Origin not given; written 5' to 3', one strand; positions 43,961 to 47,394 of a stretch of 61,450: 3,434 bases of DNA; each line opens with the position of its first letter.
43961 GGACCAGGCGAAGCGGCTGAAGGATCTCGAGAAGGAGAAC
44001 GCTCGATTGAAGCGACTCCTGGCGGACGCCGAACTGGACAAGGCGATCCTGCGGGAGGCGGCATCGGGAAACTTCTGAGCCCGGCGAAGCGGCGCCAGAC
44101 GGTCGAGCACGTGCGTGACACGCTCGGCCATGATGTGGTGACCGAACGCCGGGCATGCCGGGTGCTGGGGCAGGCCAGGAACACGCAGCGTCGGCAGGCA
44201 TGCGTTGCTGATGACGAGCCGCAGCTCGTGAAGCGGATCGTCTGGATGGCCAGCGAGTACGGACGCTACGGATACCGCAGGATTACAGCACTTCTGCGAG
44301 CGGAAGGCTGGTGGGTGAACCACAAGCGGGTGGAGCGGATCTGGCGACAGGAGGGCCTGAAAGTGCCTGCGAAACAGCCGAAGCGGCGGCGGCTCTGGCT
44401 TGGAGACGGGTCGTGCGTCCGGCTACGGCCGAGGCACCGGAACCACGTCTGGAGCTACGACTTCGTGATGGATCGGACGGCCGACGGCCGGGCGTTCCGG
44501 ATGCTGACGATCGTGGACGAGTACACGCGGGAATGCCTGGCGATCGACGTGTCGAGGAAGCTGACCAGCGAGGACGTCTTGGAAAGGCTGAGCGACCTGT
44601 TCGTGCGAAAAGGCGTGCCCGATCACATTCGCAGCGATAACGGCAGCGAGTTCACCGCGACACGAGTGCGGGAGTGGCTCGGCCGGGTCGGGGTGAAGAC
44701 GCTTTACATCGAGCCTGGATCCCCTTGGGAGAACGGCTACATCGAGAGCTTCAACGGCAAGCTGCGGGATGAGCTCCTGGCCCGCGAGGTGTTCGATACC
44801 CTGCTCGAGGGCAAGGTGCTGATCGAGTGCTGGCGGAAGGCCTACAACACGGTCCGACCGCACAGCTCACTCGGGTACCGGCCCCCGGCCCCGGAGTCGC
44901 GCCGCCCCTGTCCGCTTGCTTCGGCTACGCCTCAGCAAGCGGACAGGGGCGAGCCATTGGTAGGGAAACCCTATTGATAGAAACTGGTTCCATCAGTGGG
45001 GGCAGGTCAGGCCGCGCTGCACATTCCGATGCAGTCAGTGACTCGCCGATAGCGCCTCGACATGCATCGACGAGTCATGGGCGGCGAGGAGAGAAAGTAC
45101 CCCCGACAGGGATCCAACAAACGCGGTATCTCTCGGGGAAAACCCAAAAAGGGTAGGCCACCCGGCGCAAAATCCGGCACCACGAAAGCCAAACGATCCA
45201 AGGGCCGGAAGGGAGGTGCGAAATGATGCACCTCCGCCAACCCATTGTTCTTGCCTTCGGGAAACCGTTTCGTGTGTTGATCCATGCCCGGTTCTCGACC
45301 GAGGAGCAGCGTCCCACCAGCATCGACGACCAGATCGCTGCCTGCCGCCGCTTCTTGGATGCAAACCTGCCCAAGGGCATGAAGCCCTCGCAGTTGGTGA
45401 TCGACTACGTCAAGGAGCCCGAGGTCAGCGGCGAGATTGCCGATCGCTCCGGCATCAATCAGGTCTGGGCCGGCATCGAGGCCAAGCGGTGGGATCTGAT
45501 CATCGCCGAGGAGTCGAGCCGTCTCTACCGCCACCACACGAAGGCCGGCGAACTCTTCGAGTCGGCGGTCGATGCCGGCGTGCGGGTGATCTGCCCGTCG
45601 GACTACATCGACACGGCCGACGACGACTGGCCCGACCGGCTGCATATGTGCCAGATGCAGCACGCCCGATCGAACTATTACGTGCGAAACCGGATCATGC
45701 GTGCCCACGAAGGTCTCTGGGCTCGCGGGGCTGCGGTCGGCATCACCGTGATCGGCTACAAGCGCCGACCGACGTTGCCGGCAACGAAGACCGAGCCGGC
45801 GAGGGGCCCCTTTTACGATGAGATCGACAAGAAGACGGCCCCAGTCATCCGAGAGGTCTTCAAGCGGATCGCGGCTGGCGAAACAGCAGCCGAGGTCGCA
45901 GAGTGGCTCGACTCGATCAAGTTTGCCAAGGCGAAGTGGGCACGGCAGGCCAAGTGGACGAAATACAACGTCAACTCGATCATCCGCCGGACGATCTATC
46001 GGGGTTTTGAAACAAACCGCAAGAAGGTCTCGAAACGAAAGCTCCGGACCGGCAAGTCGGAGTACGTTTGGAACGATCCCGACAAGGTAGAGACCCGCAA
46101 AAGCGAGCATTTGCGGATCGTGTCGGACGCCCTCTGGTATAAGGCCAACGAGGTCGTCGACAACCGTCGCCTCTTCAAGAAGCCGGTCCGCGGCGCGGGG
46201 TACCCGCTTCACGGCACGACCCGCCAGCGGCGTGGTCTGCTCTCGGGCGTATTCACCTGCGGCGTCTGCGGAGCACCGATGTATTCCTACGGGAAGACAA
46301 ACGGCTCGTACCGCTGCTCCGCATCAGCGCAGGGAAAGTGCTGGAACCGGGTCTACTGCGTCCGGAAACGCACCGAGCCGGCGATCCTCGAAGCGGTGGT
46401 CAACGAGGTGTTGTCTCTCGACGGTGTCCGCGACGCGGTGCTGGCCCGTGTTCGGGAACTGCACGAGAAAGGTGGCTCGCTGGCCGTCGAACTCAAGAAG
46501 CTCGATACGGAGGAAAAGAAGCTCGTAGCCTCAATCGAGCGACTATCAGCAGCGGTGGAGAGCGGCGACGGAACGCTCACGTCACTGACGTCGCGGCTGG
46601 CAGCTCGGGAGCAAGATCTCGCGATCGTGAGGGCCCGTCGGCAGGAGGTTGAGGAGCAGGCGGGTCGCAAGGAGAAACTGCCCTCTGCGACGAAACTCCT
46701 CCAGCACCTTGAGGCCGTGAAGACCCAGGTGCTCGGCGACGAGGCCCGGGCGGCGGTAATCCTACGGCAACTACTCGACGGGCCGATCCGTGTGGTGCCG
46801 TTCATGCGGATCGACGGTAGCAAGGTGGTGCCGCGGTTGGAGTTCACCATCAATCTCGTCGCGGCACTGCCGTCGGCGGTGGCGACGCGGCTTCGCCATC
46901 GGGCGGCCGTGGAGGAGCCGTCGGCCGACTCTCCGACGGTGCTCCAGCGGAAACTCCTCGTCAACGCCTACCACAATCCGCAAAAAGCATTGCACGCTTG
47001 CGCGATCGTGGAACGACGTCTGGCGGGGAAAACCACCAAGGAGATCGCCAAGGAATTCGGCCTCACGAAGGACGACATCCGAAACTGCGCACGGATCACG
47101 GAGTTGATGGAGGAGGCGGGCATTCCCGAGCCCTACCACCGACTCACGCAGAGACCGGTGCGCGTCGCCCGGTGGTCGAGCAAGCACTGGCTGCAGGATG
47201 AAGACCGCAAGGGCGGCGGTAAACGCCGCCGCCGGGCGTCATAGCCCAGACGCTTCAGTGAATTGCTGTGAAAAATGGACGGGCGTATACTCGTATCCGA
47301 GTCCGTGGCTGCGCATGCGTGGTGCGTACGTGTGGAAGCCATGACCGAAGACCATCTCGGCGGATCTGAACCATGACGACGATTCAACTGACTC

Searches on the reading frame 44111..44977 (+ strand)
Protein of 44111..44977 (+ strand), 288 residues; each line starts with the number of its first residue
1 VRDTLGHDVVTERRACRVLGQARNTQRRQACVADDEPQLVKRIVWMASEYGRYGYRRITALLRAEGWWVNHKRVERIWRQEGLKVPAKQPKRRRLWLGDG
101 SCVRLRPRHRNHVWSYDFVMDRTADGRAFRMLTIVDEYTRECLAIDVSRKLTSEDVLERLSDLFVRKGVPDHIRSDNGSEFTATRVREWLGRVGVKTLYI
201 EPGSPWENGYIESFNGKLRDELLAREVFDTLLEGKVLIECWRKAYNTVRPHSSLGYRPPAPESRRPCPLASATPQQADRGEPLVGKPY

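Call 11: search_protein_families(library=pfam, proteins=[window:44111-44977:+], max_evalue=0.01)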
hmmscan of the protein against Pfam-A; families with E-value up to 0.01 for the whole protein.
window:44111-44977:+ (288 aa): 4 families
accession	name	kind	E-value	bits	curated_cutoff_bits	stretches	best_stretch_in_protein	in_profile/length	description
PF13683.12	rve_3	-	3e-26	91.4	26.5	1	194-259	2-67/67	Integrase core domain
PF00665.32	rve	-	2e-20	73.4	32.6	1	108-205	2-102/102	Integrase core domain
PF13276.12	HTH_21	-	2.5e-15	56.9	28.1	1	43-90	10-59/60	HTH-like domain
PF24764.1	rva_4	-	0.00011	22.5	26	1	133-183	28-78/194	Integrase core domain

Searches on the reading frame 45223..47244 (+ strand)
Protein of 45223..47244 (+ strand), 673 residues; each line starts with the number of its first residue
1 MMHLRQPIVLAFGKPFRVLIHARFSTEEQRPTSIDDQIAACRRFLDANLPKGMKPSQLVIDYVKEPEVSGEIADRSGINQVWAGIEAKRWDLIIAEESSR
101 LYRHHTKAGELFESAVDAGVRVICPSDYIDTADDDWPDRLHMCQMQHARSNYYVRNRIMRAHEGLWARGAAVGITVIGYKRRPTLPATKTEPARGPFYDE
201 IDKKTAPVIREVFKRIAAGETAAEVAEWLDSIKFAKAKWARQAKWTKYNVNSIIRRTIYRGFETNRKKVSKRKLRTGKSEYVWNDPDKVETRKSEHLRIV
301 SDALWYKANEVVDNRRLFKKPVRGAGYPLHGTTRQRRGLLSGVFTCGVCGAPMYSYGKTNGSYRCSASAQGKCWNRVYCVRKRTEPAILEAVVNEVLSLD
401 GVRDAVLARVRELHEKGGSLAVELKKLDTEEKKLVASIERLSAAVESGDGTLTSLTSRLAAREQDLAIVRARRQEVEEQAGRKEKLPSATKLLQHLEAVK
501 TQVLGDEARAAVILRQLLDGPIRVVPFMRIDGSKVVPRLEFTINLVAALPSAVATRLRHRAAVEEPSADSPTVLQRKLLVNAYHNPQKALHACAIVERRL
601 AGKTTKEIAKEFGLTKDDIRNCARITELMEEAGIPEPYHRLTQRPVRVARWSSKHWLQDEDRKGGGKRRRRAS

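Call 11: search_protein_families(library=pfam, proteins=[window:45223-47244:+], max_evalue=0.01)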
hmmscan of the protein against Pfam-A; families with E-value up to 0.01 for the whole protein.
window:45223-47244:+ (673 aa): 4 families
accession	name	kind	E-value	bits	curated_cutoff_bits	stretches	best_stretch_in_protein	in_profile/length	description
PF00239.26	Resolvase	-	1.3e-14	54.9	23.3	1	20-167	3-138/145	Resolvase, N terminal domain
PF07508.19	Recombinase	-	4.1e-14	53.1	21.1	1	204-315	2-102/102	Recombinase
PF13408.12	Zn_ribbon_recom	-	1.9e-06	28.6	25.3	1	339-392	1-57/58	Recombinase zinc beta ribbon domain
PF04255.20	DUF433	-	5.4e-05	23.4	23.6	0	595-623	24-53/56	Protein of unknown function (DUF433)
